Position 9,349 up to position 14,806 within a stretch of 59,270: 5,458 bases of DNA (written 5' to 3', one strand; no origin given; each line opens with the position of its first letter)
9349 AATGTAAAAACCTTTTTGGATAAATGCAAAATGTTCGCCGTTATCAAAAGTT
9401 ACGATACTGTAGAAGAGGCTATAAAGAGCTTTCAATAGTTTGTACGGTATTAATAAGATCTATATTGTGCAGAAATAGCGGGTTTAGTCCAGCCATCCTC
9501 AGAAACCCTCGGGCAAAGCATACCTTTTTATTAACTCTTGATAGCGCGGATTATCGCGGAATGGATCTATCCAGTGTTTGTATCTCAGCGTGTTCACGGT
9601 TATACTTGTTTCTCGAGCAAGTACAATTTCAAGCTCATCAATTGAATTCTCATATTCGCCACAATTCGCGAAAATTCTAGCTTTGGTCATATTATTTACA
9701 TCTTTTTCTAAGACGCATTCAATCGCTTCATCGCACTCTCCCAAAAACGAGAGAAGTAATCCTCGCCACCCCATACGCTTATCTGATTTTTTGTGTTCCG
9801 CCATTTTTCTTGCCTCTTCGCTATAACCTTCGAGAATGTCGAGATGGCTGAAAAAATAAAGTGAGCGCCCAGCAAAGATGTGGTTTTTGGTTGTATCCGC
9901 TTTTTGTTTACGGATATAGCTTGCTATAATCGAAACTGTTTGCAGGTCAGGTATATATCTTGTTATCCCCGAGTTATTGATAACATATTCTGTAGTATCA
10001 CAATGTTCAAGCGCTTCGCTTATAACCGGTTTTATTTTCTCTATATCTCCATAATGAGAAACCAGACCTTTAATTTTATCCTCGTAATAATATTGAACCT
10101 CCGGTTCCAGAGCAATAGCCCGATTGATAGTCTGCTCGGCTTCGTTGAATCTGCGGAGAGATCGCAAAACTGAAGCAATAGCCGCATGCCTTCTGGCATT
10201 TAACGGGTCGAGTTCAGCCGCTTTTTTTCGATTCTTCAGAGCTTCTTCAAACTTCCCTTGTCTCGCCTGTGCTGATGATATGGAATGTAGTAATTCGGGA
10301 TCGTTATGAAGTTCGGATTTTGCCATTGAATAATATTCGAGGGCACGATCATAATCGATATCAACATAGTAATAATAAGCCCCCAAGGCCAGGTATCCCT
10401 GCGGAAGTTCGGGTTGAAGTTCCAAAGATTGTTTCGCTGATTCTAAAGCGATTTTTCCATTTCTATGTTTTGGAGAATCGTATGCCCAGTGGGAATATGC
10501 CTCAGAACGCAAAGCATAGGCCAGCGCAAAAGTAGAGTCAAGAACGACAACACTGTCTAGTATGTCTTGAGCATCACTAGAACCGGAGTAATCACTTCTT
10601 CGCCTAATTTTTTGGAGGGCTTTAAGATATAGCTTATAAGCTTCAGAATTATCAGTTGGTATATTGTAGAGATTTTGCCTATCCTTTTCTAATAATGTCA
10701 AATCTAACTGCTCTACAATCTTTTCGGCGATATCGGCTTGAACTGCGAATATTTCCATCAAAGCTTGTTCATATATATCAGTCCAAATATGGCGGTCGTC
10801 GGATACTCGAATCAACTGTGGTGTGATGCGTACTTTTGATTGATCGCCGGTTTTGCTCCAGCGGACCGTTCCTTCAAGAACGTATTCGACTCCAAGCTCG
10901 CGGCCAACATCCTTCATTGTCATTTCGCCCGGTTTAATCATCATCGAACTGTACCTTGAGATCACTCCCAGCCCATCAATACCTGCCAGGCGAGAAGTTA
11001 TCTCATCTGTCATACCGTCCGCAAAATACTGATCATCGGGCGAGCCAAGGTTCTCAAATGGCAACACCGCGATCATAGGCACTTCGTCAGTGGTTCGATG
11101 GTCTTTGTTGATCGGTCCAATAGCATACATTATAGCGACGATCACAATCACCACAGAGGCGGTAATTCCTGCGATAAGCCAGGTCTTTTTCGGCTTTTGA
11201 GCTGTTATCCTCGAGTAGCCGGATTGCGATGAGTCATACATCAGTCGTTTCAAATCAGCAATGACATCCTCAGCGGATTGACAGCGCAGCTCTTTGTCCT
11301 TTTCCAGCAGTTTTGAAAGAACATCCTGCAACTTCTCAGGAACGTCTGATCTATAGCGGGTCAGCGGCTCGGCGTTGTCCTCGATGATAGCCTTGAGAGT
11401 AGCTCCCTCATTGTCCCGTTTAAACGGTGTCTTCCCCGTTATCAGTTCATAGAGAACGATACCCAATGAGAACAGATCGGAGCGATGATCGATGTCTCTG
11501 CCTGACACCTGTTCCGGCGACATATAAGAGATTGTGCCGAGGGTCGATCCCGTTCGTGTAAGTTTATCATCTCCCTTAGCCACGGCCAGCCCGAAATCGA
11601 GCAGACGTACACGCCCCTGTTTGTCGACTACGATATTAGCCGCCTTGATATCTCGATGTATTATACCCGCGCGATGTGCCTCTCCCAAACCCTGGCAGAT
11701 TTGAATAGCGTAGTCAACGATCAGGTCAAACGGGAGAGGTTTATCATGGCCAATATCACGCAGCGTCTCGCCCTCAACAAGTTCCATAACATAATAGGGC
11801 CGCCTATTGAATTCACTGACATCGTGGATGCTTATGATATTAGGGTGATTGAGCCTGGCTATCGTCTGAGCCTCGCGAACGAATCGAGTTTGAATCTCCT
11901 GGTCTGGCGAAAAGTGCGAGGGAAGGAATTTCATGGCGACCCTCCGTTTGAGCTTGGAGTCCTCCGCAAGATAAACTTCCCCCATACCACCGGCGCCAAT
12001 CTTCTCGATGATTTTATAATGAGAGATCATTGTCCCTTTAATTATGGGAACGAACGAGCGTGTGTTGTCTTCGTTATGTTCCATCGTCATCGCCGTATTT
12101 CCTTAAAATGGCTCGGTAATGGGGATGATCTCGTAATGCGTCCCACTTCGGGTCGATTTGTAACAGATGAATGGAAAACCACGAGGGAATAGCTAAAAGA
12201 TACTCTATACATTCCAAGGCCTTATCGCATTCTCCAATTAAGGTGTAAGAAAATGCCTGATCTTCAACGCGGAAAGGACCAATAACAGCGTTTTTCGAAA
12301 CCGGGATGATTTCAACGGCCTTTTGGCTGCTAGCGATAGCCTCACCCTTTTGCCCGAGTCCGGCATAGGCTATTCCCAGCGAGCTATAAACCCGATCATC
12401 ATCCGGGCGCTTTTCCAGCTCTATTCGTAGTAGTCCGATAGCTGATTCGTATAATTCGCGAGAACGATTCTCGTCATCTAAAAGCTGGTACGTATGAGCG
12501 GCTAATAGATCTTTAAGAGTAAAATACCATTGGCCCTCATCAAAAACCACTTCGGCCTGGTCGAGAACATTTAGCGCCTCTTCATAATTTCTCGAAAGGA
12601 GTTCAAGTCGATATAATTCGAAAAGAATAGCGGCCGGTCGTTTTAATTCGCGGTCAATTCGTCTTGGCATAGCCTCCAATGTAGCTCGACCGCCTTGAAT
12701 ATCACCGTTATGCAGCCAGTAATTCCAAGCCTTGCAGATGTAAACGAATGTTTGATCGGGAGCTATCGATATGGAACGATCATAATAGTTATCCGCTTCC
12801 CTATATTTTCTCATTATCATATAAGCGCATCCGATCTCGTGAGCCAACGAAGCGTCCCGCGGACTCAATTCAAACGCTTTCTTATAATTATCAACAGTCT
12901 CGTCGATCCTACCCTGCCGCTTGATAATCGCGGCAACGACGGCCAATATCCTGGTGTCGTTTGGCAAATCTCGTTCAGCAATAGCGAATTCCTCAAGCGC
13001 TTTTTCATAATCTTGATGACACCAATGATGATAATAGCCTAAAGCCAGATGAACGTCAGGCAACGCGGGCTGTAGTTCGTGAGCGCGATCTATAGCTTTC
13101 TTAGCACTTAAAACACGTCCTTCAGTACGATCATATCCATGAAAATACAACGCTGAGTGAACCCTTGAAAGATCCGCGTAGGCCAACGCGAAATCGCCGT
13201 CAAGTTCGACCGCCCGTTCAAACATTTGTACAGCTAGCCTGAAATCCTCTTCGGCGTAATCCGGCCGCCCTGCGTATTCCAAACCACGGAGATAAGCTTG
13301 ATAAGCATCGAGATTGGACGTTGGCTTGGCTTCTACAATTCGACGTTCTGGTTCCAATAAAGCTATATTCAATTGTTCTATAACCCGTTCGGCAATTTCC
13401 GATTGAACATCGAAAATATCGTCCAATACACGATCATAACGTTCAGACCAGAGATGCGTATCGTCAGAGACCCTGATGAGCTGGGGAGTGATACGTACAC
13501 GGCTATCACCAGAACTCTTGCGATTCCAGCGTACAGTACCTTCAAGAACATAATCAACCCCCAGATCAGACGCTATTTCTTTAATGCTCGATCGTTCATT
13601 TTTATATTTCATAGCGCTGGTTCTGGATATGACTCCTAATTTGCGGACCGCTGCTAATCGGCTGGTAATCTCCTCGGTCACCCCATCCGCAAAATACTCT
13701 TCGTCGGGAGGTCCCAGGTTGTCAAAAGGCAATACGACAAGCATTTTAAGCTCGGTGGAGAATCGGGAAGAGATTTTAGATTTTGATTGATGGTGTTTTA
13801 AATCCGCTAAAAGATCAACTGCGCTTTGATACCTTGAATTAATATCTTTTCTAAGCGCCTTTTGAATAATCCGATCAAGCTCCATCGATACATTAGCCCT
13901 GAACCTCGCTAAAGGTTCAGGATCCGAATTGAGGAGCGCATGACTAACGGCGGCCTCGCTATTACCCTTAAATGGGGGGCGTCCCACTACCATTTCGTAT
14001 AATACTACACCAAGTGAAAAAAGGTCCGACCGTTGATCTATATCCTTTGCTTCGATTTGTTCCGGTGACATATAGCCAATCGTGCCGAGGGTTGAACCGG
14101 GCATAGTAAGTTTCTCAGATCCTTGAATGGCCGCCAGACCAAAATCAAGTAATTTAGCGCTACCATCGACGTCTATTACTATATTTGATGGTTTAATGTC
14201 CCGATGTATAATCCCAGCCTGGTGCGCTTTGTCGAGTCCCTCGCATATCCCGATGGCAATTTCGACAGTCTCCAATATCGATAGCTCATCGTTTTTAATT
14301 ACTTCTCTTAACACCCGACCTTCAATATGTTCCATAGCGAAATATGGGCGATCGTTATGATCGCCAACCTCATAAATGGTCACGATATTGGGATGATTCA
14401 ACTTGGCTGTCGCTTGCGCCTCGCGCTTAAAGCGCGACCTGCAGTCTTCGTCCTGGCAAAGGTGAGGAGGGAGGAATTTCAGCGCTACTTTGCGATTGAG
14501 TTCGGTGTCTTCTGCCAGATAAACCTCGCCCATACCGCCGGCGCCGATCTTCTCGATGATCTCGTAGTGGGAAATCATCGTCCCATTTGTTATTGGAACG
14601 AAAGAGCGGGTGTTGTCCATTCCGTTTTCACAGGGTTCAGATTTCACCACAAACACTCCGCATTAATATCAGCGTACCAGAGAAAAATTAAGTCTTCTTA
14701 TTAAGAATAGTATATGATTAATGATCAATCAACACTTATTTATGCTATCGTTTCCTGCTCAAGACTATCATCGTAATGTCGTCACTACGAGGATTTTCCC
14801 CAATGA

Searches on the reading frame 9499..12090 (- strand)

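Call 9: search_protein_families(library=pfam, proteins=[window:9499-12090:-], max_evalue=0.01)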
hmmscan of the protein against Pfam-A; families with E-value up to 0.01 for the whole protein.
window:9499-12090:- (863 aa): 16 families
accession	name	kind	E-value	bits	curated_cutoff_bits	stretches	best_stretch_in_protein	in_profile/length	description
PF00069.31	Pkinase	-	4e-54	184.2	31.7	1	25-272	1-254/263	Protein kinase domain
PF07714.23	PK_Tyr_Ser-Thr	-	2.9e-40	138.7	23.1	1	26-271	2-250/258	Protein tyrosine and serine/threonine kinase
PF01636.29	APH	-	3.5e-08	33.9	23.2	1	29-140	3-109/239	Phosphotransferase enzyme family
PF13181.12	TPR_8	-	1.2e-06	28.7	25.7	0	635-664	4-33/34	Tetratricopeptide repeat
PF00515.34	TPR_1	-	1e-05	25.6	27.8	0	636-664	5-33/34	Tetratricopeptide repeat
PF03109.22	ABC1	-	1.4e-05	24.8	22.9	1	93-170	138-215/244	ABC1 atypical kinase-like domain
PF14531.12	Kinase-like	-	1.9e-05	24.5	25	1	139-269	162-289/289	Kinase-like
PF07719.23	TPR_2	-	7.9e-05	22.9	27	0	598-631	1-34/34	Tetratricopeptide repeat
PF17667.7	Pkinase_fungal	-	0.00012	21.4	24.1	1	140-209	305-379/387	Fungal protein kinase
PF13428.12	TPR_14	-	0.00018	22.3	23.5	0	635-669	4-38/44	Tetratricopeptide repeat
PF14559.12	TPR_19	-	0.00027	21.6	25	1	610-667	3-60/68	Tetratricopeptide repeat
PF13176.12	TPR_7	-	0.00042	20.6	27.9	0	636-663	3-32/36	Tetratricopeptide repeat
PF13432.12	TPR_16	-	0.0021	18.9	32.7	0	607-661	6-60/65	Tetratricopeptide repeat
PF13431.12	TPR_17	-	0.0047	17.5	24.4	0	622-653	3-34/34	Tetratricopeptide repeat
PF13371.12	TPR_9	-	0.0082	16.6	35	0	579-643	10-69/73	Tetratricopeptide repeat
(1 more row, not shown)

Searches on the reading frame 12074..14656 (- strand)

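Call 9: search_protein_families(library=pfam, proteins=[window:12074-14656:-], max_evalue=0.01)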
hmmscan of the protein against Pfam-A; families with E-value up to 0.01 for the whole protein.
window:12074-14656:- (860 aa): 17 families
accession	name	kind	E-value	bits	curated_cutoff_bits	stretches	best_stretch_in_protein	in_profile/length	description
PF00069.31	Pkinase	-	7.2e-54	183.4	31.7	1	31-277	1-253/263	Protein kinase domain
PF07714.23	PK_Tyr_Ser-Thr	-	1.3e-35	123.5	23.1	1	32-276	2-249/258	Protein tyrosine and serine/threonine kinase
PF13181.12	TPR_8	-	1.4e-13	50.2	25.7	1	605-634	4-33/34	Tetratricopeptide repeat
PF00515.34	TPR_1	-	1.3e-12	47.4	27.8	1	608-634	7-33/34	Tetratricopeptide repeat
PF07719.23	TPR_2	-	4.5e-11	42.4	27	1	605-634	4-33/34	Tetratricopeptide repeat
PF13414.12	TPR_11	-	6e-11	42.3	26.8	1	581-612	7-38/42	TPR repeat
PF13431.12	TPR_17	-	2.5e-10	40.3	24.4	0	747-774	6-33/34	Tetratricopeptide repeat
PF13424.12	TPR_12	-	6.3e-10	39.6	30.1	1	719-783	9-74/77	Tetratricopeptide repeat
PF14559.12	TPR_19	-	2.7e-08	34.5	25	0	512-577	4-68/68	Tetratricopeptide repeat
PF23914.1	TPR_CcmH_CycH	-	1.8e-07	31.5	42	0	731-790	28-86/158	Cytochrome c-type biogenesis protein H TPR domain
PF13428.12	TPR_14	-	2.2e-06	28.2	23.5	0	533-575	1-42/44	Tetratricopeptide repeat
PF01636.29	APH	-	4.1e-05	23.9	23.2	0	144-176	165-198/239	Phosphotransferase enzyme family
PF13432.12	TPR_16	-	7.5e-05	23.5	32.7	0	736-785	13-62/65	Tetratricopeptide repeat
PF03109.22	ABC1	-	9.6e-05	22.1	22.9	1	100-175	139-214/244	ABC1 atypical kinase-like domain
PF13374.12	TPR_10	-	0.00069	20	27.5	0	602-631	2-31/42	Tetratricopeptide repeat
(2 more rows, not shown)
